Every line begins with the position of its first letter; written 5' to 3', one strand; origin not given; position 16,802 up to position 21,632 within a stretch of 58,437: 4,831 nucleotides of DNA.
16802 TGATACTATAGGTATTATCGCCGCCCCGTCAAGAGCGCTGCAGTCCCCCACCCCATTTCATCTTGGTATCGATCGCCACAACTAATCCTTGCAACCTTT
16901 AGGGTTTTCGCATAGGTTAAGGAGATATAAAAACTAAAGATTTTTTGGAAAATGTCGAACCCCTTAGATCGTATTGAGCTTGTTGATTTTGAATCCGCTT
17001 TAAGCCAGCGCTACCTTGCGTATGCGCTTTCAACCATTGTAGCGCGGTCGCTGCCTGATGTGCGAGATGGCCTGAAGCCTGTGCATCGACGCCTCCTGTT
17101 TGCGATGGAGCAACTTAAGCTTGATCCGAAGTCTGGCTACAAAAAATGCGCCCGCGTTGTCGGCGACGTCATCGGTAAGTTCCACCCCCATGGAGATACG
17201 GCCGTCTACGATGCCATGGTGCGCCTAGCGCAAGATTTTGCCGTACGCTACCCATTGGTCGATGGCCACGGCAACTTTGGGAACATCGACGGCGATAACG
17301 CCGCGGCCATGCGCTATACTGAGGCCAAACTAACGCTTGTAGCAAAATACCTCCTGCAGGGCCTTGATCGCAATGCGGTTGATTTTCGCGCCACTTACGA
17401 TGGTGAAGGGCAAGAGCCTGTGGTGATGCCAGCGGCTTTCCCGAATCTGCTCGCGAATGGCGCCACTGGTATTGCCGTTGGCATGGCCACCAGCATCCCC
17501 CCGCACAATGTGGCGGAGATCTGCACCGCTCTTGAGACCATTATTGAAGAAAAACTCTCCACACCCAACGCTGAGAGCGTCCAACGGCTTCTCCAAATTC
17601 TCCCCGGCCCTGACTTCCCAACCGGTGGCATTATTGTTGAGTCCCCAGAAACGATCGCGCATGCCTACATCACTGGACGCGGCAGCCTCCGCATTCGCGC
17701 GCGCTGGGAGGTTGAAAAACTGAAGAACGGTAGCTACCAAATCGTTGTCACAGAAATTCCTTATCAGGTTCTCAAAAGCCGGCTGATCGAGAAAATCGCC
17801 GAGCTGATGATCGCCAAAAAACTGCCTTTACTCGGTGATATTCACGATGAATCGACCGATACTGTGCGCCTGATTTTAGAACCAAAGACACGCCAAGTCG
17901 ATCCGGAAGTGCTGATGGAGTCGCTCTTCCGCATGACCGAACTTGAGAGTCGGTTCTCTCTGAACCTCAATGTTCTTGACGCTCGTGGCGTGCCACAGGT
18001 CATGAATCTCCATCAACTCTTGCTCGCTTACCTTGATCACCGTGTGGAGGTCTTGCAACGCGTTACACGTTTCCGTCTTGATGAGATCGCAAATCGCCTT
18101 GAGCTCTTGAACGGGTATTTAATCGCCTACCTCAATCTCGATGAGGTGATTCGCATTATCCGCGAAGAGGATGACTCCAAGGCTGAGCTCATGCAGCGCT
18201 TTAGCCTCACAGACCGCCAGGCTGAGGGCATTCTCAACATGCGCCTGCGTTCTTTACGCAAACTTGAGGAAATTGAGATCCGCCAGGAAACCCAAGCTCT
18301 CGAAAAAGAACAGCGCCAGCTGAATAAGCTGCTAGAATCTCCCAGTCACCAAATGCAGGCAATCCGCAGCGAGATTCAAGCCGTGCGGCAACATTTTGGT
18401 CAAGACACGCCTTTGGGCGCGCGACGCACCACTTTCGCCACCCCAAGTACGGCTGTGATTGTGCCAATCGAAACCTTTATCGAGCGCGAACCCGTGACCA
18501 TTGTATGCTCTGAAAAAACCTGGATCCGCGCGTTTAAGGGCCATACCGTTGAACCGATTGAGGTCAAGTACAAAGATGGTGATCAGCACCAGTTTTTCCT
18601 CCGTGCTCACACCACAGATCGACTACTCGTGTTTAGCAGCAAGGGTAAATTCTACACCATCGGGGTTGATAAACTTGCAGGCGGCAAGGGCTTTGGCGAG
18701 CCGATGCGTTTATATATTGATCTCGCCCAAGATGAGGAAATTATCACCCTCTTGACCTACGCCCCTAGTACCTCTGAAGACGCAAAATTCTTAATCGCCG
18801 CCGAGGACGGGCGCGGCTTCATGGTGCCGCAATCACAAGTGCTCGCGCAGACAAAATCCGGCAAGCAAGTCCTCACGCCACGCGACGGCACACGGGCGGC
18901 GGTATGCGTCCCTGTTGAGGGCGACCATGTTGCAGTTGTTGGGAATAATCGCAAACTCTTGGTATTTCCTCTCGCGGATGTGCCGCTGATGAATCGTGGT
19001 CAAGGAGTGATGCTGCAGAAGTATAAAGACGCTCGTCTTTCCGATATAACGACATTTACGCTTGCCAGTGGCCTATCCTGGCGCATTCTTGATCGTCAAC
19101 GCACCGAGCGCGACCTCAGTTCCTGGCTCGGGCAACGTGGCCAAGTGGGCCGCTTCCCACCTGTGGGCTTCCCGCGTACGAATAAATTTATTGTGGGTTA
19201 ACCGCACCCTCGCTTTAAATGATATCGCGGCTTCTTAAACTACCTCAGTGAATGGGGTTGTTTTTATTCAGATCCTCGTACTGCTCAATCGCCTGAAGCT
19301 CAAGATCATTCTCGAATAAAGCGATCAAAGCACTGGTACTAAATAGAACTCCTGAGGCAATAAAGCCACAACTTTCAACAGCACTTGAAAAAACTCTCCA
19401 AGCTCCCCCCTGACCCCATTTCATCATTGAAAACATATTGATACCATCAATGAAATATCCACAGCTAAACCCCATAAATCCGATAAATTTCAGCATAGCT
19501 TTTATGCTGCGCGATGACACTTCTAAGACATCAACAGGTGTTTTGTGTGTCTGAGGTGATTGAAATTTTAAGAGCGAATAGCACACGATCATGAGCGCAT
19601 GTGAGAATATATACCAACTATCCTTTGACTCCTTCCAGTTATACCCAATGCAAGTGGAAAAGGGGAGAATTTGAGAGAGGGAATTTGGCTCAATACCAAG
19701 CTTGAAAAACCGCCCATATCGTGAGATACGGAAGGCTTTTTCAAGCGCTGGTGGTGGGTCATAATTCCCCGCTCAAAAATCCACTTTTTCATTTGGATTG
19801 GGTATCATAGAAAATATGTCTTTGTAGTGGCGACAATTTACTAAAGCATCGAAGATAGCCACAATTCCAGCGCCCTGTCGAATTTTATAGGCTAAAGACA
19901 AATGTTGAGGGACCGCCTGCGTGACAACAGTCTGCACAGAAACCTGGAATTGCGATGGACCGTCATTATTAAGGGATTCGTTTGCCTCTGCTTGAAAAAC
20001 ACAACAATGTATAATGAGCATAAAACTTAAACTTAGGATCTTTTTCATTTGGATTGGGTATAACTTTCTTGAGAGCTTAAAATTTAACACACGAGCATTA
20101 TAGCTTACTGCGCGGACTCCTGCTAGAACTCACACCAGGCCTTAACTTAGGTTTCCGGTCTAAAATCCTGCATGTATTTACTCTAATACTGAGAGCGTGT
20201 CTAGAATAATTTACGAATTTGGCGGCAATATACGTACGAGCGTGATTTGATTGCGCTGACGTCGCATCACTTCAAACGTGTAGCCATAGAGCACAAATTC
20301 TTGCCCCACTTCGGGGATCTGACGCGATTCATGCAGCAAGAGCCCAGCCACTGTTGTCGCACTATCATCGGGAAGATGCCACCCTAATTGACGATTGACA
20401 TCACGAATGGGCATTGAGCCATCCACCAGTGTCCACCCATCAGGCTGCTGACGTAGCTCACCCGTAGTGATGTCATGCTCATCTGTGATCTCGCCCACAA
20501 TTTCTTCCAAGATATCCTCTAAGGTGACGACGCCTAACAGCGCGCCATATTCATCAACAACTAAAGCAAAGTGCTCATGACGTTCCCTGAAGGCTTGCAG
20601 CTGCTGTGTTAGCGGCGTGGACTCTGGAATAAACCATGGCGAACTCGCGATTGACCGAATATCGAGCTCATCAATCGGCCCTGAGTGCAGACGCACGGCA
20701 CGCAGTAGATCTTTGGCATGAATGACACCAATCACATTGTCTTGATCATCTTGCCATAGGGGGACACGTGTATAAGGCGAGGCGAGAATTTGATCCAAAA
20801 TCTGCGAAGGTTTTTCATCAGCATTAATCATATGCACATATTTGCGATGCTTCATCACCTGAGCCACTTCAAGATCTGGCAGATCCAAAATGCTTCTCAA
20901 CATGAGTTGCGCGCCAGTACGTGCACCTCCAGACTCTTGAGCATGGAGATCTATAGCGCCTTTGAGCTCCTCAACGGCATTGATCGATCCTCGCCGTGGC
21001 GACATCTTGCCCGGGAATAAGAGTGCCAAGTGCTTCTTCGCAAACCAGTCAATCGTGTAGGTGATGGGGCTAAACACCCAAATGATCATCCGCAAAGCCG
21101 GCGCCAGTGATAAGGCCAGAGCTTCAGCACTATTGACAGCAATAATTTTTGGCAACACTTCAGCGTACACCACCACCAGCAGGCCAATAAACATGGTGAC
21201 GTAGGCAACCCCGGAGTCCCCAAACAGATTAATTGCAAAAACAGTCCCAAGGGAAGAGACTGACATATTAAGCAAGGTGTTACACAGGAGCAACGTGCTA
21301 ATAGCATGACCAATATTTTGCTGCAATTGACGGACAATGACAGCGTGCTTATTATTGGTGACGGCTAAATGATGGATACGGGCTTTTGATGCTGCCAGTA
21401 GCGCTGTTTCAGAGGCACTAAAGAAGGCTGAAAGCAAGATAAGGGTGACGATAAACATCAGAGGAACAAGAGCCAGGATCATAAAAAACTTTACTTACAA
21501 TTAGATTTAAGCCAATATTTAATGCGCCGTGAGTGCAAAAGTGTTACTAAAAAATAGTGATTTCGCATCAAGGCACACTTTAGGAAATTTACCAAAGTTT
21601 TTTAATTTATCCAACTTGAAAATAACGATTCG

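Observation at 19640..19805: MITE-like non-autonomous element family with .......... termini (at least six copies in 58 kb)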

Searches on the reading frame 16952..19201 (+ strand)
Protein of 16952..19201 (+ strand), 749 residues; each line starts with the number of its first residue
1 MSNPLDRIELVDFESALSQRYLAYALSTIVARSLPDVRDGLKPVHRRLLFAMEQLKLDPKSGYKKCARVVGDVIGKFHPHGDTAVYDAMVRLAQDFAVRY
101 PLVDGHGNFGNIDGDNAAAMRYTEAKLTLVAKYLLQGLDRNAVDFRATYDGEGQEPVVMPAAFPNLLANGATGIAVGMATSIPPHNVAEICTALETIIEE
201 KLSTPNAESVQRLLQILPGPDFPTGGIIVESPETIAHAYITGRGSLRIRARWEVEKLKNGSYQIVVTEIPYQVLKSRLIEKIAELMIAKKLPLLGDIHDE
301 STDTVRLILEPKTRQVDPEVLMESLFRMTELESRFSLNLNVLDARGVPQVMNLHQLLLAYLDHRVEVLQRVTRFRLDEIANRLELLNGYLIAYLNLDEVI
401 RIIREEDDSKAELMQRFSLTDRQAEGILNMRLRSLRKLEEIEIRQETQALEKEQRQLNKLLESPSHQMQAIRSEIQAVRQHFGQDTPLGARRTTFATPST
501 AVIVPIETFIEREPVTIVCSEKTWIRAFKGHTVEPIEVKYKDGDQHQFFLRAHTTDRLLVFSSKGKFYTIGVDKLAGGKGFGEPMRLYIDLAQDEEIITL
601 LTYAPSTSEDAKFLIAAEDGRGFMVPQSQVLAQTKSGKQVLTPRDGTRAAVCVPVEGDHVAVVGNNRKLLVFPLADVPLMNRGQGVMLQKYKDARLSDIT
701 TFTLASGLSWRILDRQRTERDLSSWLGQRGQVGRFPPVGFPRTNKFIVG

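Call 23: search_protein_families(library=ncbifam, proteins=[window:16952-19201:+], max_evalue=0.01)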
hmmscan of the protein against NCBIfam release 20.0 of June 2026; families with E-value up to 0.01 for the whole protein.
window:16952-19201:+ (749 aa): 10 families
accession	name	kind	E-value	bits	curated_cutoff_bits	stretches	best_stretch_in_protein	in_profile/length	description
NF004044.1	PRK05561.1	subfamily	1.5e-282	939.7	654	1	13-746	2-737/738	DNA topoisomerase (ATP-hydrolyzing)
TIGR01062.1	parC_Gneg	equivalog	8.2e-255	847.4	628.9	1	8-746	1-734/735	DNA topoisomerase IV subunit A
TIGR01063.1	gyrA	equivalog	3.7e-195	650.3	877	1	10-688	3-682/800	DNA topoisomerase (ATP-hydrolyzing) subunit A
NF004043.1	PRK05560.1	equivalog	3.9e-193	643.6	902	1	8-686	2-680/798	DNA gyrase subunit A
TIGR01061.1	parC_Gpos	equivalog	2.9e-152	508.7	813.25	1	13-693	6-684/737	DNA topoisomerase IV subunit A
NF010586.0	PRK13979.1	equivalog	3.1e-144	482.1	1475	1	11-576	16-584/957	DNA topoisomerase IV subunit A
NF038098.1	GyrA_w_intein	exception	1.8e-139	466.7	1850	2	123-570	538-987/1232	intein-containing DNA gyrase subunit A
NF007209.0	PRK09631.1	equivalog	7.5e-61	206.5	644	1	13-479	4-431/635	DNA topoisomerase IV subunit A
NF009397.0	PRK12758.1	equivalog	1e-59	202.4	780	1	18-387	28-364/870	DNA gyrase/topoisomerase IV subunit A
NF007208.0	PRK09630.1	equivalog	7.1e-39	134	598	1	18-332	9-289/479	DNA topoisomerase IV subunit A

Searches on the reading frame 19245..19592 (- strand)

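Call 23: search_protein_families(library=ncbifam, proteins=[window:19245-19592:-], max_evalue=0.01)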
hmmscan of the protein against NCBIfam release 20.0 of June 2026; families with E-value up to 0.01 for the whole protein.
window:19245-19592:- (115 aa): 1 family
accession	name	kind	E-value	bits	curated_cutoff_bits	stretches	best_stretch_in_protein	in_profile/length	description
NF011738.0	PRK15191.1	equivalog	0.0065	16.3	238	1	56-89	57-90/172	fimbrial protein BcfF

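Call 47: search_protein_families(library=pfam, proteins=[window:19245-19592:-], max_evalue=0.01)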
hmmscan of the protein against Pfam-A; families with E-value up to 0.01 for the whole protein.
window:19245-19592:- (115 aa): 0 families

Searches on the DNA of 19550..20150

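Call 63: search_rna_families(source=window, start=19550, end=20150, threshold=evalue, max_evalue=1)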
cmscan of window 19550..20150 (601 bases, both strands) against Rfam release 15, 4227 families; matches with E-value up to 1: 0.
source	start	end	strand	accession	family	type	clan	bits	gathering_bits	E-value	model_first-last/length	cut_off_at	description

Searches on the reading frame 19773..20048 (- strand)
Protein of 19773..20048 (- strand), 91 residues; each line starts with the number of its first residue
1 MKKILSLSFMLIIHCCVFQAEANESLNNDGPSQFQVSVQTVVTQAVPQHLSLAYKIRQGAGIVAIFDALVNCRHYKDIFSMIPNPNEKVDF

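Call 23: search_protein_families(library=ncbifam, proteins=[window:19773-20048:-], max_evalue=0.01)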
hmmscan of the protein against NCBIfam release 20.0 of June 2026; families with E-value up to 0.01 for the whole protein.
window:19773-20048:- (91 aa): 0 families

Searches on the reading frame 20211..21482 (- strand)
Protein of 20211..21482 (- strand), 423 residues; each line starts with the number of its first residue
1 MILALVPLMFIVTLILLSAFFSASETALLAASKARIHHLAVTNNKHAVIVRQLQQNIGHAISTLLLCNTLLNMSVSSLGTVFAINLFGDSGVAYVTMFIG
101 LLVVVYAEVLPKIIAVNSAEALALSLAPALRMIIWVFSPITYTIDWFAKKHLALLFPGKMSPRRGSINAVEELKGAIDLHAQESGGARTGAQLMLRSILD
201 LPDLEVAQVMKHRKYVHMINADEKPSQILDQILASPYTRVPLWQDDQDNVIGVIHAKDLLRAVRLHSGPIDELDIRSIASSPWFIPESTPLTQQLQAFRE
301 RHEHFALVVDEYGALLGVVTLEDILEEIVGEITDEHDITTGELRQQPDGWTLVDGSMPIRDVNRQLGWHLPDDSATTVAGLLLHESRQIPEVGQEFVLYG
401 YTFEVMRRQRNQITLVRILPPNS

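Call 20: find_encoding_contigs(protein=window:20211-21482:-, flank=10000, max_places=6)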
Protein window:20211-21482:- (423 aa): 4 contigs read that carry it; 3 places shown.
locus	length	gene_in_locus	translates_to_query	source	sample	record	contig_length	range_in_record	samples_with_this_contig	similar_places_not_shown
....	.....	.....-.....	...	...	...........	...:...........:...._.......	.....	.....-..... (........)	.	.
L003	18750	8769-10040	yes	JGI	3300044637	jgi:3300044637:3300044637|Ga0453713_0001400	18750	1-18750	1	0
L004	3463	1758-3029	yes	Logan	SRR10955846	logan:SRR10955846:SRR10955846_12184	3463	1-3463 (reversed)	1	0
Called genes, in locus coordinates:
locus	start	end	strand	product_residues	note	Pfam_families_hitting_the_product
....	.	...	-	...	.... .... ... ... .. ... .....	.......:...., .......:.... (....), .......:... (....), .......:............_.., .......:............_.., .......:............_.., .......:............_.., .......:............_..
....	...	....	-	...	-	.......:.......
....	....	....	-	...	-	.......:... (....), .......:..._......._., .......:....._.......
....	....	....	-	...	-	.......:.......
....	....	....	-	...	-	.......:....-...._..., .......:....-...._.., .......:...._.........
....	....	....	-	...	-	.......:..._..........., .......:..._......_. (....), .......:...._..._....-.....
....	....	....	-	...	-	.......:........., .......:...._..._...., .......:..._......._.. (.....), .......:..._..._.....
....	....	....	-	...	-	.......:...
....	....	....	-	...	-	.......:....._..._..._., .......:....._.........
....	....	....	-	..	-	-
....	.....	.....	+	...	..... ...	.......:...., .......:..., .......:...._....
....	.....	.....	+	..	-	-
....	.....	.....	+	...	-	-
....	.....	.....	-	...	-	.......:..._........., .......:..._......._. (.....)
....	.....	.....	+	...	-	-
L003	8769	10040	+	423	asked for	PF01595:CNNM, PF00571:CBS, PF03471:CorC_HlyC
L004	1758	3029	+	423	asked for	PF01595:CNNM, PF00571:CBS, PF03471:CorC_HlyC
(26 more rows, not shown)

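Call 23: search_protein_families(library=ncbifam, proteins=[window:20211-21482:-], max_evalue=0.01)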
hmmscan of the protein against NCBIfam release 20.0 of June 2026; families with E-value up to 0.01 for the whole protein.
window:20211-21482:- (423 aa): 9 families
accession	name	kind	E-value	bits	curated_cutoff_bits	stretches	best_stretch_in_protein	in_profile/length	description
NF008604.1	PRK11573.1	equivalog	5.9e-75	252.7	475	1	9-420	11-418/428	hypothetical protein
TIGR03520.1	GldE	subfamily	3.4e-62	210.8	376.05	1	12-417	2-404/408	gliding motility-associated protein GldE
NF052568.1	PolamExpPaeASal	equivalog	4.2e-53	180.7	500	1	8-408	5-412/424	polyamine export protein PaeA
NF011675.0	PRK15094.1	equivalog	1.1e-33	116.8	379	1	193-418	56-279/292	CNNM family magnesium/cobalt transport protein CorC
NF053603.1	HhpR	exception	1.3e-05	24.5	520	1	195-327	51-182/282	CBS domain-containing high hydrostatic pressure regulator HhpR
NF041552.1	TF_PrdR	equivalog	0.00039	18.9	795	1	205-337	7-134/577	sigma-54 dependent transcriptional regulator PrdR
NF011443.0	PRK14869.1-5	equivalog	0.0031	16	335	0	284-336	81-132/546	putative manganese-dependent inorganic diphosphatase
NF041630.1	CBS_CbpB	equivalog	0.0051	16.7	125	0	235-328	40-135/143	cyclic-di-AMP-binding protein CbpB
NF053863.1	DS11_antiphage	equivalog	0.0057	15.8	260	1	206-327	75-191/305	CBS domain-containing anti-phage protein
